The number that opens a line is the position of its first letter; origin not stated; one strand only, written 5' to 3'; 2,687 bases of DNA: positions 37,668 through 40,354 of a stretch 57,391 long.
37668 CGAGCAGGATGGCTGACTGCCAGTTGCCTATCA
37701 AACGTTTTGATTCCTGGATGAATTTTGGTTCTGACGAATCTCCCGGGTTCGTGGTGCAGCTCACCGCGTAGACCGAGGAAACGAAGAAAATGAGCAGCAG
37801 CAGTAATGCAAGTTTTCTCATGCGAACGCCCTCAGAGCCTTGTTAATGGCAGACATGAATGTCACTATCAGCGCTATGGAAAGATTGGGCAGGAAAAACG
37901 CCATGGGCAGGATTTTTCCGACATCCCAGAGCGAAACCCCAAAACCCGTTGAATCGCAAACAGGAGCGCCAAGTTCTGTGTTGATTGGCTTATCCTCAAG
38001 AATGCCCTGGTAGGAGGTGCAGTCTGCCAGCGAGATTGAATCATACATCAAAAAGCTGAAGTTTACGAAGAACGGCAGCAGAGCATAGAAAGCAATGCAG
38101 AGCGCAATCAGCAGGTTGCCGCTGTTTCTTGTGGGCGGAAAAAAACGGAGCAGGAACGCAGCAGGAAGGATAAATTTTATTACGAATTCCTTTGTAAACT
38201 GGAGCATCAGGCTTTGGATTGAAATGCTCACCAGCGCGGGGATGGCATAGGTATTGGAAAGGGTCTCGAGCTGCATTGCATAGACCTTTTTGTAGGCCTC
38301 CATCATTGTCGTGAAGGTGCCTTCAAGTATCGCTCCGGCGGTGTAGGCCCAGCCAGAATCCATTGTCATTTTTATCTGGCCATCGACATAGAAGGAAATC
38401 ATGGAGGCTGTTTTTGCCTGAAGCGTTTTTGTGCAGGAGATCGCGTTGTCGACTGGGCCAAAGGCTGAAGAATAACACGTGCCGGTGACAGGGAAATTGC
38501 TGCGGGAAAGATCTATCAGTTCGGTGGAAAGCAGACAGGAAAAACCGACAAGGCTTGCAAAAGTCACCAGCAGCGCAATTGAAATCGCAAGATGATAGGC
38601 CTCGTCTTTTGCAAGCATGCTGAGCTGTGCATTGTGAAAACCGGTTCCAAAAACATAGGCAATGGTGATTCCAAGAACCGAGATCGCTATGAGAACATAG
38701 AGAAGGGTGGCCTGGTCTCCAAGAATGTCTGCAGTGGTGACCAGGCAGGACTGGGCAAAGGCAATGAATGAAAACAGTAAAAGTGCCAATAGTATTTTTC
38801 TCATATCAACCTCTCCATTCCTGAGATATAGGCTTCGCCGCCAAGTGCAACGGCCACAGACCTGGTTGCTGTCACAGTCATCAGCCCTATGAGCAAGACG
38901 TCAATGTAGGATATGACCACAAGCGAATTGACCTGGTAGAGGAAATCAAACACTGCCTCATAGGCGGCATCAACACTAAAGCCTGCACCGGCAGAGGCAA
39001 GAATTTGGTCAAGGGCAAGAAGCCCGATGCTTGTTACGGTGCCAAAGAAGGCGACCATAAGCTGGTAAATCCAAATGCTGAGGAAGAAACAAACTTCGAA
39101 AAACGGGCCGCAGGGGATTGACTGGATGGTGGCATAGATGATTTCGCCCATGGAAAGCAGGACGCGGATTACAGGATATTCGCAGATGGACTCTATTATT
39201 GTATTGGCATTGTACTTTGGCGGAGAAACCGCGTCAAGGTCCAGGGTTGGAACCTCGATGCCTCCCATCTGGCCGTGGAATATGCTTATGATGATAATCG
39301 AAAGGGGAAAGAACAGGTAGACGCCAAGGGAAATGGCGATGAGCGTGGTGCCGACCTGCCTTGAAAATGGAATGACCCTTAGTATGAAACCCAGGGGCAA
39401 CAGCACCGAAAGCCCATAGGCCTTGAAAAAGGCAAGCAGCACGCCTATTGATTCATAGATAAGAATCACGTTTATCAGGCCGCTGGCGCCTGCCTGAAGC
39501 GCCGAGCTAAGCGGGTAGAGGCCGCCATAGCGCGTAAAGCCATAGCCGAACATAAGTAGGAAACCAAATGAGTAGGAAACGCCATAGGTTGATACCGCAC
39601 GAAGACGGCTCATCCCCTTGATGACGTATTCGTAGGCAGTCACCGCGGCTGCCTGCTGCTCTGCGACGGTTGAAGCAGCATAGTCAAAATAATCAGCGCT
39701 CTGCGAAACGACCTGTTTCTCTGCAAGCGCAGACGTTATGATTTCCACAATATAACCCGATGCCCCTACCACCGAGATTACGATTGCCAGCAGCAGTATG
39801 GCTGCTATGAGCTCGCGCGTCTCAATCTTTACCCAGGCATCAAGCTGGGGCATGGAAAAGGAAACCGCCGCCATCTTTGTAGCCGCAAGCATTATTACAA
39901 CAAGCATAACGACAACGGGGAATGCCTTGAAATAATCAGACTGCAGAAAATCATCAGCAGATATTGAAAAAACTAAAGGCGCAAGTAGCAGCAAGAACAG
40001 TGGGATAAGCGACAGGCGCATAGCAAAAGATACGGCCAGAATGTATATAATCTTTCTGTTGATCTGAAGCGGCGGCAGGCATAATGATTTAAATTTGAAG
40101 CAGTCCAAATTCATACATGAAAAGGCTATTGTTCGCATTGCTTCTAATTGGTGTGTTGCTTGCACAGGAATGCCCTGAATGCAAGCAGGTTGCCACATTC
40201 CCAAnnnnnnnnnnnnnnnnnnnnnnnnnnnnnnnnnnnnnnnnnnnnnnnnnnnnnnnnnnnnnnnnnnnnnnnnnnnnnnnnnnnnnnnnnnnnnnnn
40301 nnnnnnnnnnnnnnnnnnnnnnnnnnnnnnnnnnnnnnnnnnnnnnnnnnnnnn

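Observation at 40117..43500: Divergently transcribed 1127-aa type-I membrane protein with a very long cytoplasmic coiled coil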

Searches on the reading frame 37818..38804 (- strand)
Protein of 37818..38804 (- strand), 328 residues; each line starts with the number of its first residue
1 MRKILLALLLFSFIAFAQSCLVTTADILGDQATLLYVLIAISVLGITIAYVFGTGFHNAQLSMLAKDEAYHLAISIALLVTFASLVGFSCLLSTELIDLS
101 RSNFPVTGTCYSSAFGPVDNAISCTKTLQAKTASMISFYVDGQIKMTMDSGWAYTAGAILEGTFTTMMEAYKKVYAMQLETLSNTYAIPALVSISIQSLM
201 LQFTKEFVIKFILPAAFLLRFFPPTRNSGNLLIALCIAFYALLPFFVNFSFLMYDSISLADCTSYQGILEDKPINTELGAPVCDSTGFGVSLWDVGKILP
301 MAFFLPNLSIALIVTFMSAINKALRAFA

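Call 6: search_protein_families(library=pfam, proteins=[window:37818-38804:-], max_evalue=0.1)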
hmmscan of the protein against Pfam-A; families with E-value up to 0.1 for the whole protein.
window:37818-38804:- (328 aa): 0 families

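Call 7: search_protein_families(library=ncbifam, proteins=[window:37818-38804:-], max_evalue=0.1)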
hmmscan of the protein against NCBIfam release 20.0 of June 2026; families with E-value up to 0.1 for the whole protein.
window:37818-38804:- (328 aa): 1 family
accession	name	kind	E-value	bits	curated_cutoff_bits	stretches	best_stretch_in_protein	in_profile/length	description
NF000511.2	blaCME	exception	0.054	12.7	600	1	1-76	1-75/299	CME family extended-spectrum class A beta-lactamase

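Call 51: search_protein_families(library=phrogs, proteins=[window:37821-38804:-], max_evalue=0.01)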
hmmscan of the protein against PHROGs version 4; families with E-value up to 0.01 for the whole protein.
window:37821-38804:- (328 aa): 0 families

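Call 52: search_solved_structures(query=A3, max_evalue=10)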
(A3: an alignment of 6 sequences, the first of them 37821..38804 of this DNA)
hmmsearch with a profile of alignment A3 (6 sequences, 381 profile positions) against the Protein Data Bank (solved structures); distinct sequences matched with E-value up to 10: 0.

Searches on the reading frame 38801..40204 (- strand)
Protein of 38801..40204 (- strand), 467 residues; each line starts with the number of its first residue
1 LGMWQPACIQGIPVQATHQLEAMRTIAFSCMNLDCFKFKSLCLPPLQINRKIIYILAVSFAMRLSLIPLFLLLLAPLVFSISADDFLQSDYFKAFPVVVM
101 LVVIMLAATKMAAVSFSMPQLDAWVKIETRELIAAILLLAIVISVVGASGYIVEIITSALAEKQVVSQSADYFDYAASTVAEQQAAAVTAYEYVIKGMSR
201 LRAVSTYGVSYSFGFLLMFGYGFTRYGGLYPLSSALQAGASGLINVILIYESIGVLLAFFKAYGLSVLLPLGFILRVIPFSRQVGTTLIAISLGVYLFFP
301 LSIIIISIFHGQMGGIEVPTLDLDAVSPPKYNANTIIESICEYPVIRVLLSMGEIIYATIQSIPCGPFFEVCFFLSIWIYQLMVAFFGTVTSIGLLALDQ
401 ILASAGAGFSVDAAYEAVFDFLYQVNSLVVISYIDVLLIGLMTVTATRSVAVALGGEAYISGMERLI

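Call 6: search_protein_families(library=pfam, proteins=[window:38801-40204:-], max_evalue=0.1)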
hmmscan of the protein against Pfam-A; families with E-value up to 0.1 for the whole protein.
window:38801-40204:- (467 aa): 0 families

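Call 7: search_protein_families(library=ncbifam, proteins=[window:38801-40204:-], max_evalue=0.1)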
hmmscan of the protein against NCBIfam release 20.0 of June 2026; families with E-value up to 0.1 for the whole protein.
window:38801-40204:- (467 aa): 0 families

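Call 51: search_protein_families(library=phrogs, proteins=[window:38804-40021:-], max_evalue=0.01)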
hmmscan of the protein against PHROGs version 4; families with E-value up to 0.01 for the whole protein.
window:38804-40021:- (406 aa): 0 families
